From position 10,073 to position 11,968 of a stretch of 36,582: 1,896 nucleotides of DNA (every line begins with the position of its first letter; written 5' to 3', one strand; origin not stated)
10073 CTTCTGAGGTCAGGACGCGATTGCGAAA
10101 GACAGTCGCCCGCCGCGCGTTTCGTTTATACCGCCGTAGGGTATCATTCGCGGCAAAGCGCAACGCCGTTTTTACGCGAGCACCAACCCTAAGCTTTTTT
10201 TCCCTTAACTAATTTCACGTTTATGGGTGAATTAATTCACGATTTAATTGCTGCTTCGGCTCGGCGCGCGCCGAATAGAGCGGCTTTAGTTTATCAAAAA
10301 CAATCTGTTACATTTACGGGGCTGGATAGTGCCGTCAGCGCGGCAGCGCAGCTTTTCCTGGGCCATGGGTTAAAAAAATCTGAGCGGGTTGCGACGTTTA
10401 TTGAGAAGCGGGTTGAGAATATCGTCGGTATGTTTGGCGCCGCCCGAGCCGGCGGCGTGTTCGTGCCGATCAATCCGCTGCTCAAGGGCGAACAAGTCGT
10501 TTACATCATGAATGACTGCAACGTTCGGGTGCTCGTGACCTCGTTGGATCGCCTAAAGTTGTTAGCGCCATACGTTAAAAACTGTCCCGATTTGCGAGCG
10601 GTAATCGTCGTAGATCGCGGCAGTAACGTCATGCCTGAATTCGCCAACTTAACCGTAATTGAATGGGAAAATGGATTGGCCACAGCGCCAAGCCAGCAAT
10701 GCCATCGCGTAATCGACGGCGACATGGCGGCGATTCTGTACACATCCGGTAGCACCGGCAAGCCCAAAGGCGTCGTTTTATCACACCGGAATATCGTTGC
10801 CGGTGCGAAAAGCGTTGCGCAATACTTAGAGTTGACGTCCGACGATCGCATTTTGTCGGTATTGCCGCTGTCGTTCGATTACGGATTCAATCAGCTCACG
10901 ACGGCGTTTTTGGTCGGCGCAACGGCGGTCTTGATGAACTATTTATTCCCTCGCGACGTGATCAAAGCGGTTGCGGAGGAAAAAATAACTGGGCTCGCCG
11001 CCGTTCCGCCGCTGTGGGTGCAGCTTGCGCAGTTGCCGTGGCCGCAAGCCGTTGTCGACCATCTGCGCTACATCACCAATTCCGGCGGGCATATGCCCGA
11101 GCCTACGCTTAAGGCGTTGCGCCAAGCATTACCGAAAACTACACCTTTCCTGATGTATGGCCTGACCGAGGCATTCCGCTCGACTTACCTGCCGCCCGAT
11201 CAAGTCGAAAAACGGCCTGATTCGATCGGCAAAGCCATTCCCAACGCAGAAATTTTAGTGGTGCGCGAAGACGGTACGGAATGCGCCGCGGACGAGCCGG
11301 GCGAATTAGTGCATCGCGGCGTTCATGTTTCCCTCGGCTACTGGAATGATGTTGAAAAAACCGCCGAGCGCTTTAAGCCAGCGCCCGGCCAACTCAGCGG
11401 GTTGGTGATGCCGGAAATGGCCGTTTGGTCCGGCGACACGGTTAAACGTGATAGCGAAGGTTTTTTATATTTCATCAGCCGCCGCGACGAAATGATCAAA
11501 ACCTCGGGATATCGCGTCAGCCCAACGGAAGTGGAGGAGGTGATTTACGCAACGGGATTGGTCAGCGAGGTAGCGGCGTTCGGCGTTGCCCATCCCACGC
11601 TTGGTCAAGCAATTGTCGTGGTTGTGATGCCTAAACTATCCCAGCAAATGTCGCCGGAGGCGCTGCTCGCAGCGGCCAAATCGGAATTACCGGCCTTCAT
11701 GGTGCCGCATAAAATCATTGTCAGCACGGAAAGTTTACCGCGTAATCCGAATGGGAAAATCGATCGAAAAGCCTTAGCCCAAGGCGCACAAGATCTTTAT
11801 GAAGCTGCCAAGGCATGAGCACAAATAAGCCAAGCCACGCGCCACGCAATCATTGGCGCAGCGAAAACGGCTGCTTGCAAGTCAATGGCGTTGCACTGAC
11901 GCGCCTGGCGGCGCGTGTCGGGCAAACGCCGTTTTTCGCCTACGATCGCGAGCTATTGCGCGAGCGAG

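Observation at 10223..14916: Ligase / PLP-decarboxylase / AsnB-like cassette of unknown chemistry, convergent on the XrtA operon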

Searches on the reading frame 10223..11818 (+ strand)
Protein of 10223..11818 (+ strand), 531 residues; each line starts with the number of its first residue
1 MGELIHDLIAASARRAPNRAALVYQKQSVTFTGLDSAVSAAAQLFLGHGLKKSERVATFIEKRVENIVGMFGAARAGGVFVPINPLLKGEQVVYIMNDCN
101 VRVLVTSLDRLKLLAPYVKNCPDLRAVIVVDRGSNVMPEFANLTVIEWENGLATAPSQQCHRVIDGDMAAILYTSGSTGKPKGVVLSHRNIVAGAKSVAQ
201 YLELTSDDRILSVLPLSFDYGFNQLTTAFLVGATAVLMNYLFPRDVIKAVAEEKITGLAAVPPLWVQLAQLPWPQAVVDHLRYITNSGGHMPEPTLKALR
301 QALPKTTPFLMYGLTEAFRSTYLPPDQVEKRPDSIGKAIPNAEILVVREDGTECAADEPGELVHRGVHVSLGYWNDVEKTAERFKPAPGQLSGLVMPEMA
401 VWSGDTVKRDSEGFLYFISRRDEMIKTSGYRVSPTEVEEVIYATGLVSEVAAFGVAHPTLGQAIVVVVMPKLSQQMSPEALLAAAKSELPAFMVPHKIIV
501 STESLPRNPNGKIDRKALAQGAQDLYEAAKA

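Call 3: search_protein_families(library=ncbifam, proteins=[window:10223-11818:+])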
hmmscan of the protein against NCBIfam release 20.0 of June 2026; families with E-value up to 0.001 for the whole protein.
window:10223-11818:+ (531 aa): 107 families (the best 25 are shown)
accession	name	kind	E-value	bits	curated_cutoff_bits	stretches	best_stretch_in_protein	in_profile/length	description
TIGR03098.1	ligase_PEP_1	hypoth_equivalog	2.5e-243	808.2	592.35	1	4-520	1-516/517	acyl-CoA ligase (AMP-forming), exosortase A system-associated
NF006182.0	PRK08316.1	subfamily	2.1e-98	330.1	663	1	4-523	12-518/523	fatty acyl-CoA synthetase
NF004837.0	PRK06187.1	subfamily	3.2e-97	326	476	1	4-523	9-523/531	long-chain-fatty-acid--CoA ligase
TIGR01733.1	AA-adenyl-dom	subfamily_domain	3.7e-72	243.4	317.4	1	30-451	1-408/409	amino acid adenylation domain-containing protein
NF005702.0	PRK07514.1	subfamily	8e-72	242.2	558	1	7-527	7-505/506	malonyl-CoA synthase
NF006181.0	PRK08314.1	subfamily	9e-68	228.9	705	1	6-522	27-554/563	long-chain-fatty-acid--CoA ligase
NF005801.1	PRK07656.1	equivalog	6.6e-65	219.6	657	1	5-517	3-498/500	FadD3 family acyl-CoA ligase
NF004797.0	PRK06145.1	equivalog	7.7e-65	219.1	850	1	7-519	6-492/499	acyl-CoA synthetase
NF009233.0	PRK12583.1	subfamily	8.8e-65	219.1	832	1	3-518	18-546/558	fatty acid CoA ligase family protein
NF004808.0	PRK06155.1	equivalog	1.5e-64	218.2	722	1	5-519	23-519/542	ATP-dependent acyl-CoA ligase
NF052269.1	Staph_lig_FadD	equivalog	7.3e-62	209.3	650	1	7-524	4-495/499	long-chain-fatty-acid--CoA ligase FadD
NF004114.0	PRK05605.1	equivalog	6.4e-60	203.1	766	2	157-519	212-566/575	long-chain-fatty-acid--CoA ligase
NF004511.1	PRK05852.1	equivalog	1.1e-59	202.5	650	1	5-520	1-502/505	FadD7 family fatty acid--CoA ligase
NF004758.0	PRK06087.1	equivalog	3.1e-59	200.8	736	1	5-521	26-534/548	medium-chain fatty-acid--CoA ligase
NF005947.1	PRK08008.1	equivalog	3.2e-59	200.9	651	1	11-518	15-517/518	crotonobetaine/carnitine-CoA ligase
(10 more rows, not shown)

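Call 4: search_protein_families(library=pfam, proteins=[window:10223-11818:+])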
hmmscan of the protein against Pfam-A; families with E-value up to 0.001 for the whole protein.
window:10223-11818:+ (531 aa): 2 families
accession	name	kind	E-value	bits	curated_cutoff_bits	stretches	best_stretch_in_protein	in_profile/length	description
PF00501.34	AMP-binding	-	9.8e-82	275.2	29.9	1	11-374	3-384/384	AMP-binding enzyme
PF13193.12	AMP-binding_C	-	1e-13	52.5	24.5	1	436-512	1-76/76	AMP-binding enzyme C-terminal domain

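Call 36: search_solved_structures(query=window:10223-11815:+, max_evalue=1e-30, show_alignments=1)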
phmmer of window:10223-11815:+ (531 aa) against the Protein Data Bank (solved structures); distinct sequences matched with E-value up to 1e-30: 76 (the best 60 are shown).
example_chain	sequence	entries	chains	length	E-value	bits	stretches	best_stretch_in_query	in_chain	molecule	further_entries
6mfy_A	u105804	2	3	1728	4.3e-78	266.5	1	4-520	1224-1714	Linear gramicidin synthase subunit A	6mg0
6mfz_A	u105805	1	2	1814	5.6e-78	266.2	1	4-520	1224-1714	Linear gramicidin synthase subunit A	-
9be3_A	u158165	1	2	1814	5.6e-78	266.2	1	4-520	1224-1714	Linear gramicidin synthase subunit A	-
9be4_A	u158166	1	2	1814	5.6e-78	266.2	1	4-520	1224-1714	Linear gramicidin synthase subunit A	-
9meh_A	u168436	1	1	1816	5.6e-78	266.2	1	4-520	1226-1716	Linear gramicidin synthase subunit A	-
3wvn_A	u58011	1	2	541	5.4e-56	193.6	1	2-520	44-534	Non-ribosomal peptide synthetase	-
8xjz_C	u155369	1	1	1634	6.2e-51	176.9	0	166-523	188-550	Peptide synthetase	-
5n9w_A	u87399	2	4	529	3.2e-47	164.7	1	166-521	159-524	Adenylation domain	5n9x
9bfd_A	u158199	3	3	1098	3.7e-47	164.5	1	2-520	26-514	Tyrocidine synthase 1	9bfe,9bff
3wv4_A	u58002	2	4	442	7.7e-47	163.4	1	2-419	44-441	Non-ribosomal peptide synthetase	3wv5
7ly7_A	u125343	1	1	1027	1.9e-46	162.2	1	167-519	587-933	BmdB, Bacillamide NRPS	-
7ly4_E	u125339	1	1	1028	1.9e-46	162.1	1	167-519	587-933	BmdB, bacillamide NRPS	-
4d4g_A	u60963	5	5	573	3.3e-46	161.4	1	4-519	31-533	APNAA1 | APNA A1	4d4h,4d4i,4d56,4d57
4fuq_A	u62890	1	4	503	2.3e-45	158.6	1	28-526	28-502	Malonyl CoA synthetase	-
4gxq_A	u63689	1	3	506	8e-45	156.8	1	28-526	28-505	Malonyl CoA synthetase, Benzoate-CoA ligase Chimeric protein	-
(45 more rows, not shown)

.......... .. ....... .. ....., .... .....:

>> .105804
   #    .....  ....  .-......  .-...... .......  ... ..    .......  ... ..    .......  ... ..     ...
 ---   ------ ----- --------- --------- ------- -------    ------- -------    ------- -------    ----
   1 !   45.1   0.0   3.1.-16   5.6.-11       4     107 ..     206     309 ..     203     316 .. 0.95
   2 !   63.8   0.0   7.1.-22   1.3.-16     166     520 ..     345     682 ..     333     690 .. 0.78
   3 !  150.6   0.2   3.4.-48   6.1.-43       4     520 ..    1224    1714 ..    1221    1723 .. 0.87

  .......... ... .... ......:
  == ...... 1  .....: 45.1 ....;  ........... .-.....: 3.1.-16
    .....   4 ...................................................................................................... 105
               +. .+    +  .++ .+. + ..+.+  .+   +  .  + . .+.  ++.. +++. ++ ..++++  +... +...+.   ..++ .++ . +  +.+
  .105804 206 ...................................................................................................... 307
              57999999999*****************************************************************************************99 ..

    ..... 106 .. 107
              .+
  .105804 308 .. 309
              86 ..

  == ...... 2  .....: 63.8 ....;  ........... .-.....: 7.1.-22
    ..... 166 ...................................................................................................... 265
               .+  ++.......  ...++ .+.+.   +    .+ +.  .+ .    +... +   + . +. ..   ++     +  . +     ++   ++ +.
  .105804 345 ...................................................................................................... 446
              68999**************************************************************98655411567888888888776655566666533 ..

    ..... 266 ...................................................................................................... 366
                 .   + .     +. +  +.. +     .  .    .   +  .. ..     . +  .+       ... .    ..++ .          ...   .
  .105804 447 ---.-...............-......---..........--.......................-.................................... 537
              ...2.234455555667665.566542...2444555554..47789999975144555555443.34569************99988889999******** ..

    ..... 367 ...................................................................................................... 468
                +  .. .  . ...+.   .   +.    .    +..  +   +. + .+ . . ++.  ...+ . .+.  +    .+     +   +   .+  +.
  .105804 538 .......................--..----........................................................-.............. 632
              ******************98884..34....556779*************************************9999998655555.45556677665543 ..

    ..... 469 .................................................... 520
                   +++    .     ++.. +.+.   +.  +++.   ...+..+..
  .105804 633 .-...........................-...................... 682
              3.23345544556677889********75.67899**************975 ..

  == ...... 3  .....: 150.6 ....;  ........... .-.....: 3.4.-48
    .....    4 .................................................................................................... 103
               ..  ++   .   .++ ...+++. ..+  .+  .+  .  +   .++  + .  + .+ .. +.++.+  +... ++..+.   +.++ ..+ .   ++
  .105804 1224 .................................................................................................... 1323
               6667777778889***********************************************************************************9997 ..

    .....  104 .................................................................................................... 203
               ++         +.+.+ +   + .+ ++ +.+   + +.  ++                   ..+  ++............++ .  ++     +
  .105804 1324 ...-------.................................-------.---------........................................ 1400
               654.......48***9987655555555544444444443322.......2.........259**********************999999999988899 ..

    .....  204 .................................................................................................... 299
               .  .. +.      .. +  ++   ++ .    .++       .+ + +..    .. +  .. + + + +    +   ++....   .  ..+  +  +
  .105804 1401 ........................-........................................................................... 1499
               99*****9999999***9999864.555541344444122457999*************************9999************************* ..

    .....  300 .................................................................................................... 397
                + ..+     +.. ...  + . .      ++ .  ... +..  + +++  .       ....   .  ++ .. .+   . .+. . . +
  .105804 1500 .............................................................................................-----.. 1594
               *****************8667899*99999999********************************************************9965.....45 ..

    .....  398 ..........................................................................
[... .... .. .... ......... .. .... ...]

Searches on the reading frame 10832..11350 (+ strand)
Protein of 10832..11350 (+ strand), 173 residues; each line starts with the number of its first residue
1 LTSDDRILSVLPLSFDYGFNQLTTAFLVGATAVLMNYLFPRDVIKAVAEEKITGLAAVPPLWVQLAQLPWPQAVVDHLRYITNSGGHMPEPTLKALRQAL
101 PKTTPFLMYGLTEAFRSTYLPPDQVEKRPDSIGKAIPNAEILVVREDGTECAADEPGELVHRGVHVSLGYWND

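Call 66: search_solved_structures(query=window:10832-11350:+, max_evalue=1e-8, show_alignments=5)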
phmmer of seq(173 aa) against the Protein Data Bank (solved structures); distinct sequences matched with E-value up to 1e-8: 19.
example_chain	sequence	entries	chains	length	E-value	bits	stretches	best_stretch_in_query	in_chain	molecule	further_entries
3wv4_A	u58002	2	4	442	7.9e-23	84.3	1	4-172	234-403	Non-ribosomal peptide synthetase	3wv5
3wvn_A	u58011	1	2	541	9.9e-23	84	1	4-172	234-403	Non-ribosomal peptide synthetase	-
5wm2_A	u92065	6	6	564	1.5e-12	50.8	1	3-171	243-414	Salicylate-AMP ligase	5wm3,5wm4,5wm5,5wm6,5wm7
5jjp_A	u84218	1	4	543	7.4e-11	45.3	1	3-173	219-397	Nonribosomal peptide synthase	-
8g97_A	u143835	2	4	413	7.9e-11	45.2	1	4-171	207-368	Dimodular nonribosomal peptide synthase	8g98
8g95_A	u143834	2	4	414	8e-11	45.2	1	4-171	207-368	Dimodular nonribosomal peptide synthase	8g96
5x8f_A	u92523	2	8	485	8.8e-11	45.1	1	2-172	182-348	2-succinylbenzoate--CoA ligase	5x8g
5buq_A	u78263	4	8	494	8.9e-11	45.1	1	2-172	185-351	2-succinylbenzoate--CoA ligase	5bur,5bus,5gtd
8r2r_A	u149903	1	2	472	1.7e-10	44.1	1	11-173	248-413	Probable fatty-acid-CoA ligase FadD5 (Fatty-acid-CoA synthetase) (Fatty-acid-CoA synthase)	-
8r2q_A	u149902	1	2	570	3e-10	43.4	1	11-173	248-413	Probable fatty-acid-CoA ligase FadD5 (Fatty-acid-CoA synthetase) (Fatty-acid-CoA synthase)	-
5jjq_A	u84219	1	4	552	4.6e-10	42.8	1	4-173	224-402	AMP-dependent synthetase and ligase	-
5n9w_A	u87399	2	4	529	5.7e-10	42.5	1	2-172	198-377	Adenylation domain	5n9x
3a9u_A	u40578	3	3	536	8.8e-10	41.8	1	3-173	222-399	4-coumarate--CoA ligase | 4-coumarate:CoA ligase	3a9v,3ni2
4g37_A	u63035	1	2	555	4.6e-09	39.5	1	3-172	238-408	Luciferin 4-monooxygenase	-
3cw8_X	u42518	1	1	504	6.9e-09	38.9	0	7-124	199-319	4-chlorobenzoyl CoA ligase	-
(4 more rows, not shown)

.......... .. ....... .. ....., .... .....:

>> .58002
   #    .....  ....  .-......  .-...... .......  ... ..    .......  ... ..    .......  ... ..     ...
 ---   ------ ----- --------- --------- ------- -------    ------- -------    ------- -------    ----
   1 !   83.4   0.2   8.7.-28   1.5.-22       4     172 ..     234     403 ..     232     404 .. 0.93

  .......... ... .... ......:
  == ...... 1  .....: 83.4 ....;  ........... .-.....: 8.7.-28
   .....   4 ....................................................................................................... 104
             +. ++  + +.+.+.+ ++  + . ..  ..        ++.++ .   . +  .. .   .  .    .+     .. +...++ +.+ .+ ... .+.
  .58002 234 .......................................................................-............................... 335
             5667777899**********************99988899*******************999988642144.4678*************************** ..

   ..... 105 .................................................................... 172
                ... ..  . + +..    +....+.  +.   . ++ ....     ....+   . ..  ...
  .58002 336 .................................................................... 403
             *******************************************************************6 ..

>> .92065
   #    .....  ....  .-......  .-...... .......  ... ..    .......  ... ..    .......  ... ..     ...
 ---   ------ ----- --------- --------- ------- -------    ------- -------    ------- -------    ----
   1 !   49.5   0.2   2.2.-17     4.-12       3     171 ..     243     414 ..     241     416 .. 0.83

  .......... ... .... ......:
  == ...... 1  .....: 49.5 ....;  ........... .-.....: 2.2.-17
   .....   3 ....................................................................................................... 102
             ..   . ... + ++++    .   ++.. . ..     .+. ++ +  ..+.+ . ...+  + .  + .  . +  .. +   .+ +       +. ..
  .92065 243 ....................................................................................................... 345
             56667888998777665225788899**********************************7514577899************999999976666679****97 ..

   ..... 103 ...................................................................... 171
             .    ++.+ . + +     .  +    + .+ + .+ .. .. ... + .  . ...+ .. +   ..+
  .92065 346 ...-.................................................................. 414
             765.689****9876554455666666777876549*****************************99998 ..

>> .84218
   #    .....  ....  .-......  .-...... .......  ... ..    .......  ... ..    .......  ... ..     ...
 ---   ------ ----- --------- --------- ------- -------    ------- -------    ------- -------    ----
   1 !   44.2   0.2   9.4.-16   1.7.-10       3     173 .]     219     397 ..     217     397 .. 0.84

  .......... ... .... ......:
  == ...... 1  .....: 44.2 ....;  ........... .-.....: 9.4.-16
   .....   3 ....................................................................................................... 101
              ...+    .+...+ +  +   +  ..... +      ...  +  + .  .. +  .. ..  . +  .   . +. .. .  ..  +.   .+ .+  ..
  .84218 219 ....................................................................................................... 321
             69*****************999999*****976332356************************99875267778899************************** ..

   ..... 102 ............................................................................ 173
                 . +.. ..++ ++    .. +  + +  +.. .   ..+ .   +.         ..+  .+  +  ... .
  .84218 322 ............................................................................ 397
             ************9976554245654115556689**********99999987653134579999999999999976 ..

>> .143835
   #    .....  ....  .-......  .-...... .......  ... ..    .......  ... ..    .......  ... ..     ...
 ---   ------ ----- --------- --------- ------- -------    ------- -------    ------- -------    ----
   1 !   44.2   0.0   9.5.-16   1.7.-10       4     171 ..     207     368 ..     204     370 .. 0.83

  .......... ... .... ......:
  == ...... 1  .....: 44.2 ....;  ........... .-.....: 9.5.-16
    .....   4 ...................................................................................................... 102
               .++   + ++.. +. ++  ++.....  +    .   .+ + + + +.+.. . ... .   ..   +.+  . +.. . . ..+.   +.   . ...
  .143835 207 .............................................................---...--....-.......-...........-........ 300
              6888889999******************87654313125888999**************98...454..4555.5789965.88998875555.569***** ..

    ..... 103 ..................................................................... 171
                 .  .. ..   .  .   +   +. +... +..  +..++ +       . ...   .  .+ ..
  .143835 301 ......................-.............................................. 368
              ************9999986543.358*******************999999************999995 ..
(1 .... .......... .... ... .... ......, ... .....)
